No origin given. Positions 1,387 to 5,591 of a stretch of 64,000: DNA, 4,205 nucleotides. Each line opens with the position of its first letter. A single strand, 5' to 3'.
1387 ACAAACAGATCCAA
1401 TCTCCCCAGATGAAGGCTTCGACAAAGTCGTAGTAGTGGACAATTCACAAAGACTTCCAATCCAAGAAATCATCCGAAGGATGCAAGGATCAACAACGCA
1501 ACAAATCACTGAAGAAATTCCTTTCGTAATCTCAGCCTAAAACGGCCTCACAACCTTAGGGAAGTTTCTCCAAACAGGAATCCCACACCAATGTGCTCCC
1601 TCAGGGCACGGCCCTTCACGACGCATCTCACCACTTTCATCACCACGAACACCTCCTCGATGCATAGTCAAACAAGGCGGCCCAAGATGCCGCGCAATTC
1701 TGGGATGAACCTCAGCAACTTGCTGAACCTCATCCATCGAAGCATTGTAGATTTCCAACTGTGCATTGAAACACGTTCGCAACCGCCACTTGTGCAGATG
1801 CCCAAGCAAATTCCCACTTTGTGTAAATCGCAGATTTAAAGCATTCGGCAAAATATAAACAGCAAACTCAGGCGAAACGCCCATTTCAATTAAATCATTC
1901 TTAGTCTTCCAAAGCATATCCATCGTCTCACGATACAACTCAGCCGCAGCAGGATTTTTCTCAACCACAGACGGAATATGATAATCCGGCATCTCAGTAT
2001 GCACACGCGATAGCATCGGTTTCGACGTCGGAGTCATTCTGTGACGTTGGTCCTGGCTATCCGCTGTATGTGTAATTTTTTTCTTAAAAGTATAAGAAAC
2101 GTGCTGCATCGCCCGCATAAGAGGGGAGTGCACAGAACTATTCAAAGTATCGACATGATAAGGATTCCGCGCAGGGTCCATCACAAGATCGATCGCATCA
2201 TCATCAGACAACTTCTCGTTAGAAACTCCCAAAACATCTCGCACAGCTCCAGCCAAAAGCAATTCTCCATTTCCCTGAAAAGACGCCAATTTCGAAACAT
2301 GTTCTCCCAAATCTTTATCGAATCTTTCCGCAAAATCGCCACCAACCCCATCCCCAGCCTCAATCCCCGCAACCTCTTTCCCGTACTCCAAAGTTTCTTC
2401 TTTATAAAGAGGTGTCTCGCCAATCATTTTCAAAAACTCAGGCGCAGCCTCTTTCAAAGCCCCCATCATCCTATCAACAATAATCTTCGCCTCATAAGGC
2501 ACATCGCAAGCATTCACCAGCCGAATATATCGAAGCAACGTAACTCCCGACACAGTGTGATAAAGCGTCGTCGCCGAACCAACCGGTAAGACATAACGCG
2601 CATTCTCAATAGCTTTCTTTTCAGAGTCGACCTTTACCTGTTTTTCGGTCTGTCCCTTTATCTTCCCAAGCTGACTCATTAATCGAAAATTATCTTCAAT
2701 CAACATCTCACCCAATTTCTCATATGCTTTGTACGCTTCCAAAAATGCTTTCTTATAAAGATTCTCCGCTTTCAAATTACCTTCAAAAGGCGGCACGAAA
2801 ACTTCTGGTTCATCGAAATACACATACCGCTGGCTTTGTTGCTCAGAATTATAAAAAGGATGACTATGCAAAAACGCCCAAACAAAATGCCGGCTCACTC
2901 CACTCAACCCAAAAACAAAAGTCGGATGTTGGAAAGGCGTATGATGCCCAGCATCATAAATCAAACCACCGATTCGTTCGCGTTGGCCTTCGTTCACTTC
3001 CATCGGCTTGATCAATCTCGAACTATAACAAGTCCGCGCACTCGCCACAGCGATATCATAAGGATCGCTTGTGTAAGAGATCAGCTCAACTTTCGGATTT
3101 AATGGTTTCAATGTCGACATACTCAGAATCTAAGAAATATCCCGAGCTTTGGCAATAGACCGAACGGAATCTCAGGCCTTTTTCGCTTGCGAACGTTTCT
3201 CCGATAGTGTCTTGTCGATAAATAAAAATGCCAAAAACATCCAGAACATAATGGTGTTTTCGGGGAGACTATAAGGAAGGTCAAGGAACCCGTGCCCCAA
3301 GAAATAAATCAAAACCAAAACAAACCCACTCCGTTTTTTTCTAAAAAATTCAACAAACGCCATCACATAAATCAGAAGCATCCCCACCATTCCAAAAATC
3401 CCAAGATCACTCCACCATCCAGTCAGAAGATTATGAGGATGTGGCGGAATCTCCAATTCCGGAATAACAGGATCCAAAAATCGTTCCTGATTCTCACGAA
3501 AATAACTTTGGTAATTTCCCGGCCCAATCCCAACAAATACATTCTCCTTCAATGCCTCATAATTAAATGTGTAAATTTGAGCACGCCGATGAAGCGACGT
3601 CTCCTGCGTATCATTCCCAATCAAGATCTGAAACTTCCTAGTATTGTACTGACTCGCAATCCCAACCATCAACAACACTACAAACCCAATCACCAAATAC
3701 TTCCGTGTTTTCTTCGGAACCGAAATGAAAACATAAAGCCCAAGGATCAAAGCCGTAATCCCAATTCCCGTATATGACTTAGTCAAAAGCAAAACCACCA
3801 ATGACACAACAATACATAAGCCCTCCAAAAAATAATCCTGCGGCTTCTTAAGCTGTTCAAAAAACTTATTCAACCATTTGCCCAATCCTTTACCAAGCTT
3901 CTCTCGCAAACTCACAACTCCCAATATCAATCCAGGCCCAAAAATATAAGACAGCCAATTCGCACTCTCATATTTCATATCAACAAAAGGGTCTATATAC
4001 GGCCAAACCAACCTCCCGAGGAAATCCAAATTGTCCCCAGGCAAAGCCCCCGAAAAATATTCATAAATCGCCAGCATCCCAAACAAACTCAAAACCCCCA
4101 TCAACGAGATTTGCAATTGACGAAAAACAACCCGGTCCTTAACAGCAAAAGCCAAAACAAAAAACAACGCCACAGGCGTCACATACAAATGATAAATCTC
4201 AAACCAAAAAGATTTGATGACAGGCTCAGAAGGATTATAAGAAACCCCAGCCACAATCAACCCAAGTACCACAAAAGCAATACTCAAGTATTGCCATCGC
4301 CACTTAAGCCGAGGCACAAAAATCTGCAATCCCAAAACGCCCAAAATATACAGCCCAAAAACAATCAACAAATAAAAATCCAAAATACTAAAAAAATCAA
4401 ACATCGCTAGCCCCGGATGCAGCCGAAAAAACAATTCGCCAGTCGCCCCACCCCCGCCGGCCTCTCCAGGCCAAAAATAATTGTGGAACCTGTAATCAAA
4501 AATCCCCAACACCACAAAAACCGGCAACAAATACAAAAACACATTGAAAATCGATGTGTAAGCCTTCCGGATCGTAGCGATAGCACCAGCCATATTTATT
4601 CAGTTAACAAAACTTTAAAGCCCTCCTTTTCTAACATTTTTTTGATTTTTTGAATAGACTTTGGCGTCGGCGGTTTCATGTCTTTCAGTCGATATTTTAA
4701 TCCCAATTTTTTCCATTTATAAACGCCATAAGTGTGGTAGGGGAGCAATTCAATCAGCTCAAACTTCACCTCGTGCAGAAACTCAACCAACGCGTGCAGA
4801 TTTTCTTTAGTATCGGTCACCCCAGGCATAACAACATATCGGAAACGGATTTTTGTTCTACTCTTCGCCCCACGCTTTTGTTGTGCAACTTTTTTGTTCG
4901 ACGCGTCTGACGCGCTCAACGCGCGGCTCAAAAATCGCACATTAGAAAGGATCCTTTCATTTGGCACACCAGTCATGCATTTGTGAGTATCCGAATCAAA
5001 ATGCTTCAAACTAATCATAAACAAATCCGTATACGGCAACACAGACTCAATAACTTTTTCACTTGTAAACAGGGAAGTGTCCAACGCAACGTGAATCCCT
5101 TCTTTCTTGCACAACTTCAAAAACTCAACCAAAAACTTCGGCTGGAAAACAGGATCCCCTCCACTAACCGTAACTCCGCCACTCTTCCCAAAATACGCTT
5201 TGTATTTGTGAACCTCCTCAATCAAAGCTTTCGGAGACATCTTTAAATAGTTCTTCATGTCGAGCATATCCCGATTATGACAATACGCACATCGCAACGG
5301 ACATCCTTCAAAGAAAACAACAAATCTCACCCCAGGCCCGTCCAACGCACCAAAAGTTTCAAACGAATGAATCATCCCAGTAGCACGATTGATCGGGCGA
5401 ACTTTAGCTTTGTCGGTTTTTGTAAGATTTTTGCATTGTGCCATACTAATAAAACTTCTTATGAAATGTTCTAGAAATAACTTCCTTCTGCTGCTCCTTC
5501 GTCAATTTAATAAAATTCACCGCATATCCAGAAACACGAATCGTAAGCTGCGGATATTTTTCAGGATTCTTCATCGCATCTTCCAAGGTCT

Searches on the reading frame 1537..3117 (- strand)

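Call 9: search_protein_families(library=pfam, proteins=[window:1537-3117:-], max_evalue=0.01)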
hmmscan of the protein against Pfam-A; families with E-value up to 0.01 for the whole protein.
window:1537-3117:- (526 aa): 1 family
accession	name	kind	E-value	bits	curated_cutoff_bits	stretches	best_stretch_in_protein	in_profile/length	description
PF02511.20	Thy1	-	8e-57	192.6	24.8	2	11-227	1-191/191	Thymidylate synthase complementing protein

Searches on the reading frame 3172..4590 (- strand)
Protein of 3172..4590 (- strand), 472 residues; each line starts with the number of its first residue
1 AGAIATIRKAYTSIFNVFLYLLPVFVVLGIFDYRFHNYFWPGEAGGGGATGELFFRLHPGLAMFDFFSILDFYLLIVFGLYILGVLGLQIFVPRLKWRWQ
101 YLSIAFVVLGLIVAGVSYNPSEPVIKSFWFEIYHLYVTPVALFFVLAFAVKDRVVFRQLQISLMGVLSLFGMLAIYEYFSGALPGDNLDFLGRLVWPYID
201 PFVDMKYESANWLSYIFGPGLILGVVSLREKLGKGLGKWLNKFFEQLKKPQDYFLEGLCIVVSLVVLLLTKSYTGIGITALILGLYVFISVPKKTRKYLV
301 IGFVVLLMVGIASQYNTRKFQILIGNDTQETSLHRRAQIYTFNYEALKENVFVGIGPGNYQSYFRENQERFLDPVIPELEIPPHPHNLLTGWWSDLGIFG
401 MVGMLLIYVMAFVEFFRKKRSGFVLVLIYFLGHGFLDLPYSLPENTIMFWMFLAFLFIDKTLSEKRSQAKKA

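Call 9: search_protein_families(library=pfam, proteins=[window:3172-4590:-], max_evalue=0.01)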
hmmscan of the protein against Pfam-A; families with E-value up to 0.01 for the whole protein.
window:3172-4590:- (472 aa): 1 family
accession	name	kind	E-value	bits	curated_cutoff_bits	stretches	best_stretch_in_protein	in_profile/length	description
PF04932.20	Wzy_C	-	1.5e-17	64.2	31.7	1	259-404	2-148/149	O-Antigen ligase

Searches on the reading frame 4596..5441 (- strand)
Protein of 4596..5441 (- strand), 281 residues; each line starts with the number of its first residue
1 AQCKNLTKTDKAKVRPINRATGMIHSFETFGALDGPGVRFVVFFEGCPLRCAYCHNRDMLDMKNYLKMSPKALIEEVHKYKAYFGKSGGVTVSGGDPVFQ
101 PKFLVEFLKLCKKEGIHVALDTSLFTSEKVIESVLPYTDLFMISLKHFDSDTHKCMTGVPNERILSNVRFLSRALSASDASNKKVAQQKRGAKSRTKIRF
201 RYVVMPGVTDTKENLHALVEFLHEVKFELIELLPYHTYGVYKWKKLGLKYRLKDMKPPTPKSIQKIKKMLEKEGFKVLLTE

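Call 9: search_protein_families(library=pfam, proteins=[window:4596-5441:-], max_evalue=0.01)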
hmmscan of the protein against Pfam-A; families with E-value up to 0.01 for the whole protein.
window:4596-5441:- (281 aa): 2 families
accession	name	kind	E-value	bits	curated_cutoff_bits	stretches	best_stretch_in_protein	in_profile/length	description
PF04055.27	Radical_SAM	-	4.7e-23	82.6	29.5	1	41-174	1-139/166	Radical SAM superfamily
PF13353.11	Fer4_12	-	2.2e-15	57.6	22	1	33-131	1-98/137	4Fe-4S single cluster domain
